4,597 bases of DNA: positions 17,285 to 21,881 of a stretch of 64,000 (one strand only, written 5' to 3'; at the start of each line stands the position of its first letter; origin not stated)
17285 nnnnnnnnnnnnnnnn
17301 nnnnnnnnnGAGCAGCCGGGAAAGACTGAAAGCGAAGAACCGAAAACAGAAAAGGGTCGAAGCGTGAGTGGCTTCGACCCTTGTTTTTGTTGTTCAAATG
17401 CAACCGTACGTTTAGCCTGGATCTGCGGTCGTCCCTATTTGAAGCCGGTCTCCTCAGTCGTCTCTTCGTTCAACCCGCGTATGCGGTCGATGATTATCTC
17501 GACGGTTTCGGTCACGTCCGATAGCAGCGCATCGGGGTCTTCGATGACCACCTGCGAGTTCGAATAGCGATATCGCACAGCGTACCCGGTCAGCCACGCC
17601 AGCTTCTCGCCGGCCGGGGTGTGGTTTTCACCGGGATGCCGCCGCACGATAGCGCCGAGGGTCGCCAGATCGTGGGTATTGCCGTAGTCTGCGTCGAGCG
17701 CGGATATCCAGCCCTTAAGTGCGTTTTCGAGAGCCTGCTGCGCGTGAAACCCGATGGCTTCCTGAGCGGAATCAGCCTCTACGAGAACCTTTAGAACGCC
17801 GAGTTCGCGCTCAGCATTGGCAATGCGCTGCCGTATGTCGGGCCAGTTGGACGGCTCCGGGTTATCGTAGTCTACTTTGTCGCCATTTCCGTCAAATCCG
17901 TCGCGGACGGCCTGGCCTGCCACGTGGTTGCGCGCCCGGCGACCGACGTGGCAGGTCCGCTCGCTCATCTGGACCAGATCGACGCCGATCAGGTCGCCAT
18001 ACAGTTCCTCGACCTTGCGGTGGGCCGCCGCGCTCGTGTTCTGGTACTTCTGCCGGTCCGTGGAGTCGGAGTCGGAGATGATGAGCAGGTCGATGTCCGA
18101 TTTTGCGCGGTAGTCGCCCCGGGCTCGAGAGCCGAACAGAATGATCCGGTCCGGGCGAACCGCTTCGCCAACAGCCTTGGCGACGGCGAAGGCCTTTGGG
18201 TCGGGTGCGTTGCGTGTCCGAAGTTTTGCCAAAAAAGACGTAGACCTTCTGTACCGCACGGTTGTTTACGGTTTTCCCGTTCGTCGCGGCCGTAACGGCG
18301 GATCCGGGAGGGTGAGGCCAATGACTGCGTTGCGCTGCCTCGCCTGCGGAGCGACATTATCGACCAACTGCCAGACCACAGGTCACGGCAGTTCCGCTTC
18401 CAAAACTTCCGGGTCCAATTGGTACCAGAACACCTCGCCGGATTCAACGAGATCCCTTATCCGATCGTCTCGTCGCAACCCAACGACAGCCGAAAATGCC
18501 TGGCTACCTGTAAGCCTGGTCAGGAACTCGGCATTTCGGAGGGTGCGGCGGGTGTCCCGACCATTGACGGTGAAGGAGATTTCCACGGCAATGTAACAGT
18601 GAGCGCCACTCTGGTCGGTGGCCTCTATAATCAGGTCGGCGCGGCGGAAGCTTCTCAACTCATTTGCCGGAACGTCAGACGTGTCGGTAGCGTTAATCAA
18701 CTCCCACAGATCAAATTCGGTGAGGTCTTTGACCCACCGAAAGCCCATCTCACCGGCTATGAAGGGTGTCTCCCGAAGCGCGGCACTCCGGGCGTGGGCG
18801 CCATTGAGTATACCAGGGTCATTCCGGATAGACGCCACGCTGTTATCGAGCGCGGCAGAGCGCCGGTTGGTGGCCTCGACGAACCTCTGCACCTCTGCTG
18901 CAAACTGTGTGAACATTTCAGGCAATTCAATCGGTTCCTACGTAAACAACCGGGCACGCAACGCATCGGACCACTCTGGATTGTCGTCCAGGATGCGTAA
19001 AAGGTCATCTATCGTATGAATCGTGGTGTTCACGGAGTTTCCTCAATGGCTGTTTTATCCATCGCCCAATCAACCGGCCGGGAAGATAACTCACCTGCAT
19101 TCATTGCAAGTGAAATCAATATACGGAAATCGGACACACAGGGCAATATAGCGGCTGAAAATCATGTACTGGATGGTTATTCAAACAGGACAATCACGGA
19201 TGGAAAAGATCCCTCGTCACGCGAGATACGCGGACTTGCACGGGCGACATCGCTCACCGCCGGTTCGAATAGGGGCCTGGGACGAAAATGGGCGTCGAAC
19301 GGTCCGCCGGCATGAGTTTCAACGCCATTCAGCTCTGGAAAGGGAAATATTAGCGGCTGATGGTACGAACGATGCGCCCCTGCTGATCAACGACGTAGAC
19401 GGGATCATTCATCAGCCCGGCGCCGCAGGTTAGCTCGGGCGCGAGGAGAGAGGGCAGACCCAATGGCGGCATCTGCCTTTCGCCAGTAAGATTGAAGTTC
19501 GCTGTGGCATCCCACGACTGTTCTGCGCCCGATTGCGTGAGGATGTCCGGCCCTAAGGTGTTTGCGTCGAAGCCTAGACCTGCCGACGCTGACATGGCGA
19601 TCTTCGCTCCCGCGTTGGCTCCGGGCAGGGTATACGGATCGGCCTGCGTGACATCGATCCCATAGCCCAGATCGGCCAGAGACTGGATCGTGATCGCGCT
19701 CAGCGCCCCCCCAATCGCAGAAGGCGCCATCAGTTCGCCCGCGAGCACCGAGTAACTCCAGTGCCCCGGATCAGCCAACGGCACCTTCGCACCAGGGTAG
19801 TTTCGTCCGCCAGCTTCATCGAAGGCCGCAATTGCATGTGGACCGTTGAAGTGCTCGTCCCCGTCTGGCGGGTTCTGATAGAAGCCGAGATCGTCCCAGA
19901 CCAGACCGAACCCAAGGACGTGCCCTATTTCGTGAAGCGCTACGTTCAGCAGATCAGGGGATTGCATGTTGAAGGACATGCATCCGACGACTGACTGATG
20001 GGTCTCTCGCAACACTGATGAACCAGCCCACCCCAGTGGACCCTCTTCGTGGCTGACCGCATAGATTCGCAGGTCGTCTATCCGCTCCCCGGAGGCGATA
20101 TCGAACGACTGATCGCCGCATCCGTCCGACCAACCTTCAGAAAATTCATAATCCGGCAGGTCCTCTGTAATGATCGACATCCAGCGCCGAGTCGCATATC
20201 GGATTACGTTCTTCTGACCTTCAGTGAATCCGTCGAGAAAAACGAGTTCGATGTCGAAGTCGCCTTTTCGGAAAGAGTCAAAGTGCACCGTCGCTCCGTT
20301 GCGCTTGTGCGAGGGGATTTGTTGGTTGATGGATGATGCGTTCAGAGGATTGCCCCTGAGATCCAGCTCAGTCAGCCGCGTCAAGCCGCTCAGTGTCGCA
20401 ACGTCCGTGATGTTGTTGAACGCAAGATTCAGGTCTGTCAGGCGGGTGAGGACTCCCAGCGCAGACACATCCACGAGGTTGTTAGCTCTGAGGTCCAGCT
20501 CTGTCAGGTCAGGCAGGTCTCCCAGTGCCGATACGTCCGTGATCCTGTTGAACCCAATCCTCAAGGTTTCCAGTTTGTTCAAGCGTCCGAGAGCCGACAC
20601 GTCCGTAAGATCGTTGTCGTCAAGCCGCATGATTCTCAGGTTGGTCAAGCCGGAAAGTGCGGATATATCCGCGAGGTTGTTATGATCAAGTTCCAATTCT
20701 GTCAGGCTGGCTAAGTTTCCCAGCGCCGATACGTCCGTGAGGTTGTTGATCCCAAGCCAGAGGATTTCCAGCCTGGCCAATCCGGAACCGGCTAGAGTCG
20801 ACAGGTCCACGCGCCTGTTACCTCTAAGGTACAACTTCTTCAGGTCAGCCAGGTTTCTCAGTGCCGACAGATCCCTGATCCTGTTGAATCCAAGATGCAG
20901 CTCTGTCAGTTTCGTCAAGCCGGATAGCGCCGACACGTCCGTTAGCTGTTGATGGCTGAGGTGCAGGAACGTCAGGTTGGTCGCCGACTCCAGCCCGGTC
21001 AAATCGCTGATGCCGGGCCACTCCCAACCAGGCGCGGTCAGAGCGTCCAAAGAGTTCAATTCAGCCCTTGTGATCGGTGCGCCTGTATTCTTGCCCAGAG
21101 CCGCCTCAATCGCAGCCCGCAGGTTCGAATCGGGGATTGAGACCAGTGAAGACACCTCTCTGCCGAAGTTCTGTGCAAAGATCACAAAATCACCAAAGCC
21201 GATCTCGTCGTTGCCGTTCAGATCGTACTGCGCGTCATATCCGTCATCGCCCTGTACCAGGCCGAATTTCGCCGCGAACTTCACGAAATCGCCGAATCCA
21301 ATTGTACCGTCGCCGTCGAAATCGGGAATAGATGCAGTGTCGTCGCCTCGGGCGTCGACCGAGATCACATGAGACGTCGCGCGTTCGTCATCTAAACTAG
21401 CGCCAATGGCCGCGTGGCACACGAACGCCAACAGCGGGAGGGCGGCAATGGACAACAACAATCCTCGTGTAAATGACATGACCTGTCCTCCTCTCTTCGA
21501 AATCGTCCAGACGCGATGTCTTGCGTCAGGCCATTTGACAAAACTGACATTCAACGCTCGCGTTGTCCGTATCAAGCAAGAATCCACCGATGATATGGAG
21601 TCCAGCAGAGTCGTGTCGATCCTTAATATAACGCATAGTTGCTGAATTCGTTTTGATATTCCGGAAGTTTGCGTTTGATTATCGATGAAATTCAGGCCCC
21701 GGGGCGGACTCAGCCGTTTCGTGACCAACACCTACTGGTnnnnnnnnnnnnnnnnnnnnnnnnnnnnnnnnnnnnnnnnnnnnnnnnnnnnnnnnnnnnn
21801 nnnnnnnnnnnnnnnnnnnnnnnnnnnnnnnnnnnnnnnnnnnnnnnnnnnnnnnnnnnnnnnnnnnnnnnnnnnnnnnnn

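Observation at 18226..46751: About 28-kb island encoding what looks like a non-cellulolytic cohesin-dockerin surface assembly of proteases and repeat proteins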

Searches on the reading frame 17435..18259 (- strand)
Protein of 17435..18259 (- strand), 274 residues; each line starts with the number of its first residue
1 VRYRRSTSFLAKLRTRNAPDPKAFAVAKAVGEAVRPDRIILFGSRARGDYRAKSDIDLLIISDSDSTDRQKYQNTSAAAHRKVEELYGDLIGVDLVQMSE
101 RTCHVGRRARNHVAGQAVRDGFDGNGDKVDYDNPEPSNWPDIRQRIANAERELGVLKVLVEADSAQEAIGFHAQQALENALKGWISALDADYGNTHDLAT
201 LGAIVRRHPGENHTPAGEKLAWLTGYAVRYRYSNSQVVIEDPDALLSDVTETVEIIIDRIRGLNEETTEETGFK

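Call 5: search_protein_families(library=pfam, proteins=[window:17435-18259:-], max_evalue=0.01)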
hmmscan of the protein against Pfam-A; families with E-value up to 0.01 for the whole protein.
window:17435-18259:- (274 aa): 3 families
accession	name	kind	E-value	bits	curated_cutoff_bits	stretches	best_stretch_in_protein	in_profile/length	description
PF01909.29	NTP_transf_2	-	1.6e-10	41.7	21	1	27-86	5-64/93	Nucleotidyltransferase domain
PF05168.19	HEPN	-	1.8e-10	41.4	22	1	144-253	3-111/117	HEPN domain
PF18765.7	Polbeta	-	2.3e-08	34.5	26.9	1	36-81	13-58/93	Polymerase beta, Nucleotidyltransferase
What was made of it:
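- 17352..18251 (-): Distal copy of the HEPN + nucleotidyltransferase gene. Direct repeat of 46750-47653. Pfam NTP_transf_2 and HEPN (call 5).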

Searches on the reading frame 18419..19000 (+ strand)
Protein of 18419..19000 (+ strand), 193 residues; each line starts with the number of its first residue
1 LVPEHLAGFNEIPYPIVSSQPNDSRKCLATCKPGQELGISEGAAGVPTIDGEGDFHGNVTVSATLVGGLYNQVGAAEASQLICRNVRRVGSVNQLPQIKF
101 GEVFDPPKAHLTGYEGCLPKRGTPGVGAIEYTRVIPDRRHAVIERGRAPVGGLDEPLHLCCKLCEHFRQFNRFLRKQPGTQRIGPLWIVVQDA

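Call 80: search_protein_families(library=pfam, proteins=[window:18419-19000:+], max_evalue=0.01)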
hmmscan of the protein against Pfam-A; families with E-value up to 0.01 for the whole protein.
window:18419-19000:+ (193 aa): 0 families

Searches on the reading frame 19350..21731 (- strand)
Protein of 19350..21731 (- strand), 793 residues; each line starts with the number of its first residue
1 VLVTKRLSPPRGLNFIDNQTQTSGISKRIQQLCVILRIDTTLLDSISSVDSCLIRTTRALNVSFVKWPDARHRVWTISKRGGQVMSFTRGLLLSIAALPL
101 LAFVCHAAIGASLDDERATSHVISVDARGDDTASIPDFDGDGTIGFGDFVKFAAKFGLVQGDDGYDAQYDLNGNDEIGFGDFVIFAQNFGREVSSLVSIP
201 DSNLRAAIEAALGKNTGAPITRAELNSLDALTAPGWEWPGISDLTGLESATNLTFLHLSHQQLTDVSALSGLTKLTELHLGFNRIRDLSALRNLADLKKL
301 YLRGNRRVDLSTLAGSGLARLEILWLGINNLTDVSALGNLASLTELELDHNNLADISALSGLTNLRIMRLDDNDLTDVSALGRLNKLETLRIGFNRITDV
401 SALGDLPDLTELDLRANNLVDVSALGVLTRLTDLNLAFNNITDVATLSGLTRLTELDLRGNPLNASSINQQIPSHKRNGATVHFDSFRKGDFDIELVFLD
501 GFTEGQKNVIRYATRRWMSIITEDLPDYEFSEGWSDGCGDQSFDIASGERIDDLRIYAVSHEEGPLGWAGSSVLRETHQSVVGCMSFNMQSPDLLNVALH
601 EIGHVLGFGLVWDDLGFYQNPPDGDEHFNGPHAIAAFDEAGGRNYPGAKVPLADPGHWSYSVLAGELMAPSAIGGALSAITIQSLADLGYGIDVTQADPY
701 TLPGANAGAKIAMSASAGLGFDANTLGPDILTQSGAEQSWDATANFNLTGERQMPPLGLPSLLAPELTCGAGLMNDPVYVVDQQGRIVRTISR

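Call 4: search_protein_families(library=pfam, proteins=[window:19350-21731:-], max_evalue=0.01)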
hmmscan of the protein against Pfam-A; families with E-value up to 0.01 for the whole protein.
window:19350-21731:- (793 aa): 10 families
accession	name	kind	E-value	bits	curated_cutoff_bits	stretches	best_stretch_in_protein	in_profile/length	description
PF12799.13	LRR_4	-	2.4e-38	129.7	27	7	251-293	1-44/44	Leucine Rich repeats (2 copies)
PF13855.12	LRR_8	-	3e-26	91.4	27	5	297-353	3-61/61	Leucine rich repeat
PF23211.1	LRR_LRWD1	-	1.3e-12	48.3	28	2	331-401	32-102/190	Leucine-rich repeat and WD repeat-containing protein 1, LRR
PF23598.1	LRR_14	-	3.7e-10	39.5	40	1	243-501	14-282/353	Leucine-rich repeat region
PF13516.12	LRR_6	-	1e-08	35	23.4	0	431-443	5-17/24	Leucine Rich repeat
PF14580.12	LRR_9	-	1.5e-06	28.4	30.5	1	363-442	42-126/175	Leucine-rich repeat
PF00560.39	LRR_1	-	2.1e-06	27.2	20.6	0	452-464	1-13/23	Leucine Rich Repeat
PF23952.1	LRR_EndoS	-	2.7e-06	28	27.9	0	200-312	2-99/116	Endo-beta-N-acetylglucosaminidase EndoS LRR domain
PF01457.22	Peptidase_M8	-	7.8e-06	25.3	21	0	558-610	173-231/529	Leishmanolysin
PF25019.1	LRR_R13L1-DRL21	-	3e-05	24.4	27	0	288-349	62-125/127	R13L1/DRL21 LRRs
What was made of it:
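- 19350..21479 (-): Signal peptide, class A dockerin (21159-21323), LRR, leishmanolysin-like metallopeptidase (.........). Peptidase_M8 scores 25.3 bits against a cut-off of 21 (call 4).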

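Call 9: search_protein_families(library=ncbifam, proteins=[window:19350-21731:-], max_evalue=0.1)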
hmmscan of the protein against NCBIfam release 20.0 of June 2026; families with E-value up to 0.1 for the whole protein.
window:19350-21731:- (793 aa): 9 families
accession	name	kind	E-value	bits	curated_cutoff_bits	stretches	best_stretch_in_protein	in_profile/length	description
NF033188.1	internalin_H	exception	9.6e-41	140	1050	3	283-426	108-249/548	InlH/InlC2 family class 1 internalin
NF033189.1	internalin_A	exception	8e-39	133.6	1600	1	203-463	51-306/799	class 1 internalin InlA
NF033190.2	inl_like_NEAT_1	exception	1.8e-31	109.2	1275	2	241-387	319-462/754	NEAT domain-containing leucine-rich repeat protein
NF047464.1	FibnectbindLIC11051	equivalog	1.3e-15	57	1000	1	251-465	443-664/685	LIC_11051 family fibronectin-binding protein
NF033186.1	internalin_K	exception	2.2e-13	49.5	1100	2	196-294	42-142/604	class 1 internalin InlK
NF033187.0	internalin_J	exception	3.1e-10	39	1700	2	199-453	66-310/846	class 1 internalin InlJ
NF038122.1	metallo_LGF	subfamily_domain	5.1e-06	26.7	80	1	592-624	141-173/274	NF038122 family metalloprotease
NF041351.1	XopL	equivalog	2.2e-05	23.4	500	1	355-460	145-256/497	type III secretion system leucine-rich repeat domain-containing effector XopL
NF041381.1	XopAC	subfamily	0.0036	16.1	450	1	314-463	64-217/451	XopAC/AvrAC family type III secretion system effector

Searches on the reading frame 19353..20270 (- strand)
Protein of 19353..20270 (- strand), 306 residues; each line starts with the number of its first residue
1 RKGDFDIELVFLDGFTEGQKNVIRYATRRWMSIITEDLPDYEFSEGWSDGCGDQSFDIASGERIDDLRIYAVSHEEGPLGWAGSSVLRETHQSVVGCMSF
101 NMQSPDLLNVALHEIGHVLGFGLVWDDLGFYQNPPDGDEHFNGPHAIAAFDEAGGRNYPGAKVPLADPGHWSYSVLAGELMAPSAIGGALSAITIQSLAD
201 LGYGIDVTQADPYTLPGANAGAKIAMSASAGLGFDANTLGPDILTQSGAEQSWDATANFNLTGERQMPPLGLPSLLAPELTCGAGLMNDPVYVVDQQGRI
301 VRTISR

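Call 74: search_solved_structures(query=window:19353-20270:-, max_evalue=1)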
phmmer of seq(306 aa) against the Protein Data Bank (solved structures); distinct sequences matched with E-value up to 1: 5.
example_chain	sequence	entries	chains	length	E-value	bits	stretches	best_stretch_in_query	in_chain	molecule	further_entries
1lml_A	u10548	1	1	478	0.00027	23.6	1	57-222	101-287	LEISHMANOLYSIN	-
4f8t_A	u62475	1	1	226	0.15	14.5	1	150-214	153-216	Butyrophilin subfamily 3 member A3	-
8zjz_E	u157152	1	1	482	0.38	13.2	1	150-214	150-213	Butyrophilin subfamily 3 member A3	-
8zyr_C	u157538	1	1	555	0.52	12.8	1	150-214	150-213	Butyrophilin subfamily 3 member A3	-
8zjy_E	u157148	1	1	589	0.58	12.6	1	150-214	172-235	Butyrophilin subfamily 3 member A3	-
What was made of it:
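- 19350..21479 (-): 1lml leishmanolysin at E 2.7e-4 (call 74).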

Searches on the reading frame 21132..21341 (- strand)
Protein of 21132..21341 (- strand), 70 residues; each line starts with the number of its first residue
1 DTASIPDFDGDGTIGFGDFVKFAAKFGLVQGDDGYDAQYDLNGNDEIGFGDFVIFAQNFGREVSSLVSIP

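Call 8: search_protein_families(library=pfam, proteins=[window:21132-21341:-], max_evalue=10)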
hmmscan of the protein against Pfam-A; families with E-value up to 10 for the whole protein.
seq(70 aa): 4 families
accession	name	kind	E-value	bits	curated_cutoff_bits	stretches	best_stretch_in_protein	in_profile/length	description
PF00036.39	EF-hand_1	-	0.00034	20.4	25.4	2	7-25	10-28/29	EF hand domain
PF13405.12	EF-hand_6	-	0.00045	20.2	25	2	7-27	10-30/30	EF-hand domain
PF13499.12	EF-hand_7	-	0.00097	19.9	30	2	7-56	12-66/67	EF-hand domain pair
PF13833.12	EF-hand_8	-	0.076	13.2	28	1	7-23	35-51/54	EF-hand domain pair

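Call 79: find_homologous_proteins(query=A5, max_evalue=0.001)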
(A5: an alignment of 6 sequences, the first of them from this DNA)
Query A5 (6 sequences) (60 aa, profile of the alignment): 169 proteins with E <= 0.001 among 208 candidates; the best 120 are listed.
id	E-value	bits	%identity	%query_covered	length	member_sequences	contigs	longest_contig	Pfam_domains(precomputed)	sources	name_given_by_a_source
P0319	5.7e-26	108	68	100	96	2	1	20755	PF00400.39,PF00036.39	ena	-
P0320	8.6e-26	108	72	95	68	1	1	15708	PF00036.39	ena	-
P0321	1.2e-25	107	65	92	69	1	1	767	PF13405.13,PF13499.13,PF13833.13,PF00036.39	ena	-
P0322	3.1e-25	106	62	97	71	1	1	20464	PF13405.13,PF00404.25,PF13833.13,PF00036.39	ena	-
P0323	5.6e-25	105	73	98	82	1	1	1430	-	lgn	-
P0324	6.0e-25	105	67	95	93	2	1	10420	-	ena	-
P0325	8.0e-25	105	65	95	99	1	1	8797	PF00036.39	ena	-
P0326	8.7e-25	105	65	92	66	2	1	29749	PF13833.13,PF00036.39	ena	-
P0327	9.4e-25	104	66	97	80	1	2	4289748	PF13405.13,PF00404.25,PF13833.13,PF00036.39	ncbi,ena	-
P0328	9.9e-25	104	70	95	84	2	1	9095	PF00036.39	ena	-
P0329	1.1e-24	104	64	92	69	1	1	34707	PF13405.13,PF13499.13,PF13833.13,PF00036.39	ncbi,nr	ncbi:MAG: EF-hand domain-containing protein [Candidatus Latescibacteria bacterium]|nr:EF-hand domain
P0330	1.3e-24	104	64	97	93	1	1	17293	PF13499.13,PF13833.13,PF00036.39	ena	-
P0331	1.3e-24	104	55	97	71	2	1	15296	-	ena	-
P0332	1.4e-24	104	63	95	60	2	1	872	PF13405.13,PF00036.39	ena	-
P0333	2.2e-24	103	71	93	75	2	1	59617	PF00036.39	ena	-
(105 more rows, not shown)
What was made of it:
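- NCBI names some relatives 'EF-hand domain-containing protein' (call 79).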
